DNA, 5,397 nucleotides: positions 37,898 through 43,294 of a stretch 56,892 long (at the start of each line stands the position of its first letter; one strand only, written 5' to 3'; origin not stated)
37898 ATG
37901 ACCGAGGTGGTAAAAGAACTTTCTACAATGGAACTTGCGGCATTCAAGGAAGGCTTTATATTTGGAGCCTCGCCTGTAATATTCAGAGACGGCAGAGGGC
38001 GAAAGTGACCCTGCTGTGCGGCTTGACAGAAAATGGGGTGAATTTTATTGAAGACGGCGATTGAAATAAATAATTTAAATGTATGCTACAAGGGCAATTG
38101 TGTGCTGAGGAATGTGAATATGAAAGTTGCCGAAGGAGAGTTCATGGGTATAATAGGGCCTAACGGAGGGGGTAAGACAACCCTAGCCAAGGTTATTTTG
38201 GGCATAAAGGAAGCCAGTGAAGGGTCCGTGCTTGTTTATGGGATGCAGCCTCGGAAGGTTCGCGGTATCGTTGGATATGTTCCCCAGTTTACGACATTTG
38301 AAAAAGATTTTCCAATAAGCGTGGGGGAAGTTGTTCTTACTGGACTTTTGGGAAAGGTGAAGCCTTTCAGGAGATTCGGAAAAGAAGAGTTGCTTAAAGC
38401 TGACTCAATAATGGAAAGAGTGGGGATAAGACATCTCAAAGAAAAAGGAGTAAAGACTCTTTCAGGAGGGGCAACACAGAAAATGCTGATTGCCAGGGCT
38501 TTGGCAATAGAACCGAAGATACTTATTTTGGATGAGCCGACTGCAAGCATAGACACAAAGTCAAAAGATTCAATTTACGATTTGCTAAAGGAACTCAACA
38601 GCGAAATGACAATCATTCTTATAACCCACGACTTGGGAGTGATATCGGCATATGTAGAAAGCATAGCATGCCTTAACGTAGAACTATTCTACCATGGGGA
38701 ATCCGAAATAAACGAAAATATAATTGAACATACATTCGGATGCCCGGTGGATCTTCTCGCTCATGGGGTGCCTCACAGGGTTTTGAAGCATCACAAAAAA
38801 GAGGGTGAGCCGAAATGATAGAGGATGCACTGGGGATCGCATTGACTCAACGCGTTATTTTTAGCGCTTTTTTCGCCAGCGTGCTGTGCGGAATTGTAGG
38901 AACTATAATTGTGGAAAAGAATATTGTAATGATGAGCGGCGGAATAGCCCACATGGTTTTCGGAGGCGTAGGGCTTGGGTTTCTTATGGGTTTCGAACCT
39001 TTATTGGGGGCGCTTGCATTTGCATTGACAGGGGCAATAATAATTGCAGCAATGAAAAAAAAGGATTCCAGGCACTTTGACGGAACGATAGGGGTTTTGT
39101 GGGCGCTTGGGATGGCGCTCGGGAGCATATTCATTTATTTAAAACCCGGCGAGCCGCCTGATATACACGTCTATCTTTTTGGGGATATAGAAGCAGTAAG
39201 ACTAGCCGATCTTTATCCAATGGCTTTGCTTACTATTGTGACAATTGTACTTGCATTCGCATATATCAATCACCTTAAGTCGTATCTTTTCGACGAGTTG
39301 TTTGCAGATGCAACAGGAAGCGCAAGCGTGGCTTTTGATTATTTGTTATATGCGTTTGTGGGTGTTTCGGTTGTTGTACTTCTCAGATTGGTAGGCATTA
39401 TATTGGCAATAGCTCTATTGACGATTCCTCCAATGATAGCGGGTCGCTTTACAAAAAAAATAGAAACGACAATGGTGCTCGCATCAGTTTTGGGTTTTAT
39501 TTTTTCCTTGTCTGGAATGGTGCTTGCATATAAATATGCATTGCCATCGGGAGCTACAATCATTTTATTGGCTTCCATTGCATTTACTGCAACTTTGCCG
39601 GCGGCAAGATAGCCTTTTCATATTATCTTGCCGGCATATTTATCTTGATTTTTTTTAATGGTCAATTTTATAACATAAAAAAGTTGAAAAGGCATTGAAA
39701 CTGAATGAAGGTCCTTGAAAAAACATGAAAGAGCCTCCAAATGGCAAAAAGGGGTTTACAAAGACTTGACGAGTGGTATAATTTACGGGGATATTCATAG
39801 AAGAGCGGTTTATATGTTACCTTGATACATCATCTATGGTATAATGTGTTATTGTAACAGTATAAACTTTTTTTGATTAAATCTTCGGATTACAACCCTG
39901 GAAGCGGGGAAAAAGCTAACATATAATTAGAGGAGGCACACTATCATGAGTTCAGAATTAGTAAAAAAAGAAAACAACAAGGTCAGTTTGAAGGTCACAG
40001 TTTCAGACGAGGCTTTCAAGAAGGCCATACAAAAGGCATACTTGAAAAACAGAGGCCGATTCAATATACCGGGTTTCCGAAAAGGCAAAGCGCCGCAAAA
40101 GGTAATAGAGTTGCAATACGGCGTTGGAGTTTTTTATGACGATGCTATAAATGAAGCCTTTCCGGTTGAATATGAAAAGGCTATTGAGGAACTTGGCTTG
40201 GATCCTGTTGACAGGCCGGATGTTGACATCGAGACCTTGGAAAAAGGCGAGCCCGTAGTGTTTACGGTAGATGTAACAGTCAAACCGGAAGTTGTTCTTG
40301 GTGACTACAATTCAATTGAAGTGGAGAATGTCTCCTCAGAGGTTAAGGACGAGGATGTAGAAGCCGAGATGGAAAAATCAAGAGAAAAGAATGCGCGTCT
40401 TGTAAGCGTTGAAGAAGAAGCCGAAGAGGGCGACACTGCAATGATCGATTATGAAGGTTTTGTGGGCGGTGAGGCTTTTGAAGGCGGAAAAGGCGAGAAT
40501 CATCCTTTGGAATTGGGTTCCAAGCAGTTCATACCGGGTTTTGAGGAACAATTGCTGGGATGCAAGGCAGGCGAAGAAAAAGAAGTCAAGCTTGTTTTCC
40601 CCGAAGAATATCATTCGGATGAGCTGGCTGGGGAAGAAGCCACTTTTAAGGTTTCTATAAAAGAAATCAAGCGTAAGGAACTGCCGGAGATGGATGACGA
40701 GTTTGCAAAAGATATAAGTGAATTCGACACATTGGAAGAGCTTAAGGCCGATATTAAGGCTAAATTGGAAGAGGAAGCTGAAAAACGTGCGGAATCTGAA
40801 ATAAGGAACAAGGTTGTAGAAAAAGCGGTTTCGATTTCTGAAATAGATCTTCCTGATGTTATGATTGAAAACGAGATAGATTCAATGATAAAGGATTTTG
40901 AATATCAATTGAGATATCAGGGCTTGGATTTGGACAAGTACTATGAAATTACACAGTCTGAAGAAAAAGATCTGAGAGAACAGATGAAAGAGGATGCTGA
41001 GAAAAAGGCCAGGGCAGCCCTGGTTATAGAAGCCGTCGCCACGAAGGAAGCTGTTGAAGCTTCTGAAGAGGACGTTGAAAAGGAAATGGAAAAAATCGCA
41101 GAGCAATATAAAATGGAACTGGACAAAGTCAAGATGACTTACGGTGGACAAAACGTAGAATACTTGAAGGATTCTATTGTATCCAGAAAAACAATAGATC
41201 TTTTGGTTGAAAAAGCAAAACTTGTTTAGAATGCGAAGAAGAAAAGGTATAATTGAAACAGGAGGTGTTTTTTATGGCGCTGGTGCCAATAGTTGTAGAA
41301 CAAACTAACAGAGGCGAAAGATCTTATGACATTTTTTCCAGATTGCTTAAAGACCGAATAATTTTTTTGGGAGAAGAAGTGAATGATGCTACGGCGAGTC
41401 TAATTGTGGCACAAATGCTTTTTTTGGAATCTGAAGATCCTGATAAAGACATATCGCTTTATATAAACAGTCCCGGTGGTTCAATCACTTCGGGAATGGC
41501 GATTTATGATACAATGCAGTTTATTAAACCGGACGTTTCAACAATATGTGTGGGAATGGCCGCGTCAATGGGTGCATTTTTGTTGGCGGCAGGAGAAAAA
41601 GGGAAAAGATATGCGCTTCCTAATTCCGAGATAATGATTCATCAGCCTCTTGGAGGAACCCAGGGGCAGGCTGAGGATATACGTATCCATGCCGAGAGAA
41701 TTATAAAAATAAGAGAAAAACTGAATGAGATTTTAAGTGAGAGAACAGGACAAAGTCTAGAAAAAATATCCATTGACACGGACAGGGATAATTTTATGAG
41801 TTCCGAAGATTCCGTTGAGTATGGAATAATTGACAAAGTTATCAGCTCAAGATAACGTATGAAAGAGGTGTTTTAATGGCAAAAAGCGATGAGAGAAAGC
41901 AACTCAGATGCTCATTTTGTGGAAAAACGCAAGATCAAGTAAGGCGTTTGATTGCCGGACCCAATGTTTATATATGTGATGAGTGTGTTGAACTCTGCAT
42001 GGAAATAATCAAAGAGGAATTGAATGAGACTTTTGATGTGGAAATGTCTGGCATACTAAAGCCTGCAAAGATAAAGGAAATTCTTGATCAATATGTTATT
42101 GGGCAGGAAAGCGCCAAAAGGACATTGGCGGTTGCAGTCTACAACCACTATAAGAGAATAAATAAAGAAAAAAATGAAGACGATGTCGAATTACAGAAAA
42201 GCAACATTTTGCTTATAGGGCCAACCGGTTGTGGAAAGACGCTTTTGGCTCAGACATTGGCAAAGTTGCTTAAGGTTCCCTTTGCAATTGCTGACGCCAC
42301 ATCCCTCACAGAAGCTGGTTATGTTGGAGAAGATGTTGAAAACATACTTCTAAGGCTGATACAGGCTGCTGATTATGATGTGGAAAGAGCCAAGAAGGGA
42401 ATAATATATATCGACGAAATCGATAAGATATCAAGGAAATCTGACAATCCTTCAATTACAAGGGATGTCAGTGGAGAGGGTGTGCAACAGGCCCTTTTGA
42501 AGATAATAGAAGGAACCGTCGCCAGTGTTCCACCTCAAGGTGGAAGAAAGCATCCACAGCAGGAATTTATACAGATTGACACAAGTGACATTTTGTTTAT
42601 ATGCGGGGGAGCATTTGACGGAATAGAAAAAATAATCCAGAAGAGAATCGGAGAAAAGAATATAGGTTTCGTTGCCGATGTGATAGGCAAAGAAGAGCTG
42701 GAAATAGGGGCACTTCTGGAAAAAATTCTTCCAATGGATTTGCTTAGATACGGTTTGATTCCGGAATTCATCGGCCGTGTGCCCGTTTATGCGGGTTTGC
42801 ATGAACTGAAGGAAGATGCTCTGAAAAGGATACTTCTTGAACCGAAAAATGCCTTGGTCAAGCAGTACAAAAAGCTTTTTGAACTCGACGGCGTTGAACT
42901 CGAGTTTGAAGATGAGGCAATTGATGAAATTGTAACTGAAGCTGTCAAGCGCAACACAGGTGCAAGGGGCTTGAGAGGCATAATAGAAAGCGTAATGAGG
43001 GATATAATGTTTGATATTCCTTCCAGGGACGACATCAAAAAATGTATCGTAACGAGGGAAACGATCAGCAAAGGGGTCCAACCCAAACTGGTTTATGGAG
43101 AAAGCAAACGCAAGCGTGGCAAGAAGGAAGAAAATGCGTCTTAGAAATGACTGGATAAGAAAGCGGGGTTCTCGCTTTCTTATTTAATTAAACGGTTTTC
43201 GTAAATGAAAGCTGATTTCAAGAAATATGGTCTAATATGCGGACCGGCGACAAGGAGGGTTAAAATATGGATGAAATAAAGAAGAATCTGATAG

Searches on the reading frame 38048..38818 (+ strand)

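Call 11: search_protein_families(library=pfam, proteins=[window:38048-38818:+])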
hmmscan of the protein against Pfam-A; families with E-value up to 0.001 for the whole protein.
window:38048-38818:+ (256 aa): 3 families
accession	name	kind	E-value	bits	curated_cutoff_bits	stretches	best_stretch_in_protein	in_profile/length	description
PF00005.33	ABC_tran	-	2.4e-29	103.1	25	1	20-166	1-137/137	ABC transporter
PF13304.12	AAA_21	-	4e-11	44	27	1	153-199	253-303/304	AAA domain, putative AbiEii toxin, Type IV TA system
PF02463.25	SMC_N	-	1.5e-06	28.2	40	1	30-202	24-205/220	RecF/RecN/SMC N terminal domain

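Call 12: search_protein_families(library=ncbifam, proteins=[window:38048-38818:+])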
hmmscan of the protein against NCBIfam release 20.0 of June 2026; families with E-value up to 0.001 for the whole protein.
window:38048-38818:+ (256 aa): 189 families (the best 25 are shown)
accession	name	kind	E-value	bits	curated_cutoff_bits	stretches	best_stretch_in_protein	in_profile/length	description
TIGR03771.1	anch_rpt_ABC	equivalog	9.6e-50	169.3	268.8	1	26-218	2-195/223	anchored repeat-type ABC transporter ATP-binding subunit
NF040873.1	AztA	equivalog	8.3e-46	156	220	1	14-204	2-187/191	zinc ABC transporter ATP-binding protein AztA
NF053840.1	MnTportMntADein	equivalog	9.5e-41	139.9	400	1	5-220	2-217/240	manganese ABC transporter ATP-binding protein MntA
TIGR02315.1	ABC_phnC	equivalog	3.9e-40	137.8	266.1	1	5-229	2-241/243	phosphonate ABC transporter ATP-binding protein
TIGR01188.1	drrA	subfamily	2.6e-37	128.8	312.45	1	18-210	7-198/302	daunorubicin resistance ABC transporter, ATP-binding protein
NF010068.0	PRK13548.1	equivalog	4.7e-36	124.2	261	1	2-240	3-250/261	heme ABC transporter ATP-binding protein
NF007090.0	PRK09544.1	equivalog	8.3e-36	123.7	306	1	1-221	1-206/251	zinc ABC transporter ATP-binding protein ZnuC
TIGR04520.1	ECF_ATPase_1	equivalog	1e-35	123.5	315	1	5-198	1-199/269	energy-coupling factor transporter ATPase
NF011630.0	PRK15056.1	equivalog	1e-34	120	393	1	2-205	4-211/274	manganese/iron ABC transporter ATP-binding protein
NF007082.0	PRK09536.1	equivalog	4.4e-34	118.2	537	1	4-209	3-212/402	corrinoid ABC transporter ATPase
TIGR04521.1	ECF_ATPase_2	equivalog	1.6e-33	116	330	1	5-210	1-219/279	energy-coupling factor transporter ATPase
TIGR03873.1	F420-0_ABC_ATP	hypoth_equivalog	6.7e-33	114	372.4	1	6-240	3-244/256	putative F420-0 ABC transporter ATP-binding protein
TIGR00972.1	3a0107s01c2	equivalog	1.4e-32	113.1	343.2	1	5-207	2-214/248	phosphate ABC transporter ATP-binding protein PstB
NF043075.1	MMSYN1_0197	equivalog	2.4e-32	112.2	550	1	5-196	3-193/341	spermidine/putrescine ABC transporter ATP-binding protein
TIGR03375.1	type_I_sec_LssB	subfamily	2.9e-32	111.8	693.1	1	2-199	463-665/696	type I secretion system permease/ATPase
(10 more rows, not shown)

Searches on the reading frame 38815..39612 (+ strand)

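Call 11: search_protein_families(library=pfam, proteins=[window:38815-39612:+])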
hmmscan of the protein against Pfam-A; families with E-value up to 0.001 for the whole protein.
window:38815-39612:+ (265 aa): 2 families
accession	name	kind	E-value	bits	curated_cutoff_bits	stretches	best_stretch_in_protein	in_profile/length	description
PF00950.22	ABC-3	-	2.9e-55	188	20.1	1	10-259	4-253/258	ABC 3 transport family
PF01032.23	FecCD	-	2.6e-07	30.4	26.5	1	42-258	82-306/311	FecCD transport family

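Call 12: search_protein_families(library=ncbifam, proteins=[window:38815-39612:+])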
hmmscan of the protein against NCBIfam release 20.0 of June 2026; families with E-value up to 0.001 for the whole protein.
window:38815-39612:+ (265 aa): 4 families
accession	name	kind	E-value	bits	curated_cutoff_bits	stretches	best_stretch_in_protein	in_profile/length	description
NF040871.1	AztB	equivalog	2e-37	129.3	280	1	4-253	5-254/254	zinc ABC transporter permease AztB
TIGR03770.1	anch_rpt_perm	equivalog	6.7e-34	117.8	296.8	1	10-259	16-265/270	anchored repeat-type ABC transporter permease subunit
NF040927.1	ABC_perm_SloB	subfamily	1.1e-32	113.9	460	1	8-259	9-259/271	metal ABC transporter permease subunit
NF007089.0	PRK09543.1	equivalog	7.8e-18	65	284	1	20-260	14-254/261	zinc ABC transporter permease subunit ZnuB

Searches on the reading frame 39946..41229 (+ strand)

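Call 43: search_protein_families(library=ncbifam, max_evalue=1e-10, proteins=[window:39946-41229:+])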
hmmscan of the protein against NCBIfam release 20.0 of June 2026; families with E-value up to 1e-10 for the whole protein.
window:39946-41229:+ (427 aa): 1 family
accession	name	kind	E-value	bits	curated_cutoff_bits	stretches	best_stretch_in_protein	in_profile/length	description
TIGR00115.1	tig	equivalog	2e-136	455.1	180.2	1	12-421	2-410/410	trigger factor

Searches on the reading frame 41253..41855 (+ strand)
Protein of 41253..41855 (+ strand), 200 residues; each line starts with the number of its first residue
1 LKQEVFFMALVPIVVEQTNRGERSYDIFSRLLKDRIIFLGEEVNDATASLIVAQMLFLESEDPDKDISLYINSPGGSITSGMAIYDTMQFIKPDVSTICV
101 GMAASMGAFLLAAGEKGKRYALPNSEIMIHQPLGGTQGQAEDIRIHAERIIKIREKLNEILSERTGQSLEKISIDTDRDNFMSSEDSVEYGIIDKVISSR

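Call 43: search_protein_families(library=ncbifam, max_evalue=1e-10, proteins=[window:41253-41855:+])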
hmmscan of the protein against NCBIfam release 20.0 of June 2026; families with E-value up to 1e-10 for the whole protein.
window:41253-41855:+ (200 aa): 10 families
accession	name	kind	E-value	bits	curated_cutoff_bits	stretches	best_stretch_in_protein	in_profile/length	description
NF001368.0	PRK00277.1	subfamily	1.7e-104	348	249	1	7-199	5-197/203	ATP-dependent Clp protease proteolytic subunit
TIGR00493.1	clpP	equivalog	4.2e-104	346.3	308.6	1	8-198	1-191/192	ATP-dependent Clp endopeptidase proteolytic subunit ClpP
NF009203.0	PRK12551.1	equivalog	5.2e-90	300.4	359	1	10-199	1-190/196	ATP-dependent Clp protease proteolytic subunit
NF009205.0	PRK12553.1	subfamily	2.3e-82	275.6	228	1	11-199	14-204/211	ATP-dependent Clp protease proteolytic subunit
NF011091.0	PRK14514.1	equivalog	6.8e-75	251.5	361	1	10-198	30-218/221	ATP-dependent Clp endopeptidase proteolytic subunit ClpP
NF011090.0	PRK14513.1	equivalog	1.1e-73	247.4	347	1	8-199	1-192/201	ATP-dependent Clp protease proteolytic subunit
NF009204.0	PRK12552.1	equivalog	4.7e-56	189.7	263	1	26-200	22-215/225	ATP-dependent Clp protease proteolytic subunit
NF011089.0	PRK14512.1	equivalog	5.2e-54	183.1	251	1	23-200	17-194/200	ATP-dependent Clp protease proteolytic subunit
NF045540.1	scaf_prot_MCP1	exception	1e-29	103.8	475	1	58-198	24-162/652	ClpP-like prohead protease/major capsid protein fusion protein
NF045542.1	Clp_rel_HeadMat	equivalog_domain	9.1e-27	94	120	1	60-196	30-165/165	head maturation protease, ClpP-related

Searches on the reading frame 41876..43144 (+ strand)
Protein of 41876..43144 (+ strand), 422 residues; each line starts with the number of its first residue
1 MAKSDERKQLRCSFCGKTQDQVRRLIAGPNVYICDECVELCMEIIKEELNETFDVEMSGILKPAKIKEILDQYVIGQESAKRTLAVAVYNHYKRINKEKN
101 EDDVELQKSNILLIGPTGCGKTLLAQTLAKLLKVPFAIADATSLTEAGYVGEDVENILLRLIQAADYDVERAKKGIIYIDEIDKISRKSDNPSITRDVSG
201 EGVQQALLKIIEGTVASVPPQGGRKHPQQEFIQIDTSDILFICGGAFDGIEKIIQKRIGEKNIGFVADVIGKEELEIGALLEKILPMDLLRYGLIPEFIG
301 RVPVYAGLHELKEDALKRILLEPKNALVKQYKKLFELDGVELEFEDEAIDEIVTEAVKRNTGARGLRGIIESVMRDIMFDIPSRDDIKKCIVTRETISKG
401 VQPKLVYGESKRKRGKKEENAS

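Call 43: search_protein_families(library=ncbifam, max_evalue=1e-10, proteins=[window:41876-43144:+])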
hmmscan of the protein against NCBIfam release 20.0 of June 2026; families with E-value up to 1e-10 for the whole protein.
window:41876-43144:+ (422 aa): 4 families
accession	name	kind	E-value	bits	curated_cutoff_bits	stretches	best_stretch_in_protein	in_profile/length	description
NF003745.1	PRK05342.1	equivalog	7.8e-202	670.6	359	1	6-412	2-414/418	ATP-dependent Clp protease ATP-binding subunit ClpX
TIGR00382.1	clpX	equivalog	1.4e-200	666.7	370.75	1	2-406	2-414/414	ATP-dependent protease ATP-binding subunit ClpX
TIGR00390.1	hslU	equivalog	3.4e-65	220.7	362.45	3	62-165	2-104/441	ATP-dependent protease ATPase subunit HslU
TIGR02639.1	ClpA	equivalog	7.8e-11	40.9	993.15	0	58-144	443-523/734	ATP-dependent Clp protease ATP-binding subunit ClpA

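Call 49: find_homologous_proteins(query=window:41876-43144:+, max_evalue=1e-100)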
Query window:41876-43144:+ (422 aa): 8000 proteins with E <= 1e-100 among 8000 candidates; the best 120 are listed.
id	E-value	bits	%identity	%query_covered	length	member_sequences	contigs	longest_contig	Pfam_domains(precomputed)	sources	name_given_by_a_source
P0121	6.4e-262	887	97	100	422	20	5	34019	PF07724.21,PF06689.20,PF00493.30,PF00004.36,PF13401.13,PF05496.19,PF07728.21,PF01078.28,PF10431.16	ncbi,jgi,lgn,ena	-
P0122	4.6e-247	838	90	100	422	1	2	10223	PF07724.21,PF06689.20,PF00493.30,PF00004.36,PF13401.13,PF05496.19,PF07728.21,PF01078.28,PF10431.16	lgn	-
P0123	5.0e-246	834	90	100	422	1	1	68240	PF07724.21,PF06689.20,PF00493.30,PF00004.36,PF13401.13,PF05496.19,PF07728.21,PF01078.28,PF10431.16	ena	-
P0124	6.7e-241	818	88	100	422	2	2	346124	PF07724.21,PF06689.20,PF00493.30,PF00004.36,PF13401.13,PF05496.19,PF07728.21,PF01078.28,PF10431.16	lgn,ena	-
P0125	4.6e-236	802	-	-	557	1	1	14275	PF13173.13,PF00270.36,PF13671.13,PF00493.30,PF00004.36,PF13401.13,PF13238.13,PF07728.21,PF04851.22,PF13191.13,PF07724.21,PF05729.19,PF06689.20,PF10431.16,PF06068.20,PF05496.19,PF14532.13,PF02562.23,PF01695.24,PF00158.33,PF00005.34,PF12775.14,PF02367.24,PF01078.28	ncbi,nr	ncbi:MAG TPA: ATP-dependent Clp protease ATP-binding subunit ClpX [Candidatus Limnocylindrales bacte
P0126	1.4e-215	734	80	98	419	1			PF07724.21,PF06689.20,PF00493.30,PF00004.36,PF05496.19,PF07728.21,PF10431.16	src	-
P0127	2.0e-208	711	77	97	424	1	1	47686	PF07724.21,PF06689.20,PF00493.30,PF00004.36,PF05496.19,PF07728.21,PF01078.28,PF10431.16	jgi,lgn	jgi:ATP-dependent Clp protease ATP-binding subunit ClpX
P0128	2.3e-208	710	78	96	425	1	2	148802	PF07724.21,PF06689.20,PF00493.30,PF00004.36,PF05496.19,PF07728.21,PF01078.28,PF10431.16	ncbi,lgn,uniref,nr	ncbi:ATP-dependent Clp protease ATP-binding subunit ClpX [Caminicella sporogenes DSM 14501]|uniref:A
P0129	3.1e-208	710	77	97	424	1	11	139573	PF07724.21,PF06689.20,PF00493.30,PF00004.36,PF05496.19,PF07728.21,PF01078.28,PF10431.16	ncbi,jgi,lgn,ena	jgi:ATP-dependent Clp protease ATP-binding subunit ClpX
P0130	3.1e-208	710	78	96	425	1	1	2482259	PF07724.21,PF06689.20,PF00493.30,PF00004.36,PF05496.19,PF07728.21,PF01078.28,PF10431.16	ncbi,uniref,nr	ncbi:ATP-dependent Clp protease ATP-binding subunit ClpX [Caminicella sporogenes]|uniref:ATP-depende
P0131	5.0e-208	709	77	97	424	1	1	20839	PF07724.21,PF06689.20,PF00493.30,PF00004.36,PF05496.19,PF07728.21,PF01078.28,PF10431.16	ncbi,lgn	-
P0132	5.8e-208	709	77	97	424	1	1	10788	PF07724.21,PF06689.20,PF00493.30,PF00004.36,PF05496.19,PF07728.21,PF01078.28,PF10431.16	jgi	-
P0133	4.8e-207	706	77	97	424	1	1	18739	PF07724.21,PF06689.20,PF00493.30,PF00004.36,PF05496.19,PF07728.21,PF01078.28,PF10431.16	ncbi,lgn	-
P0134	8.7e-207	705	75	97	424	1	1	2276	PF07724.21,PF06689.20,PF00493.30,PF00004.36,PF07728.21,PF01078.28,PF10431.16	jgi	jgi:ATP-dependent Clp protease ATP-binding subunit ClpX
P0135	1.0e-205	702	75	96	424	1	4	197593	PF07724.21,PF06689.20,PF00493.30,PF00004.36,PF07728.21,PF01078.28,PF10431.16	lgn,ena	-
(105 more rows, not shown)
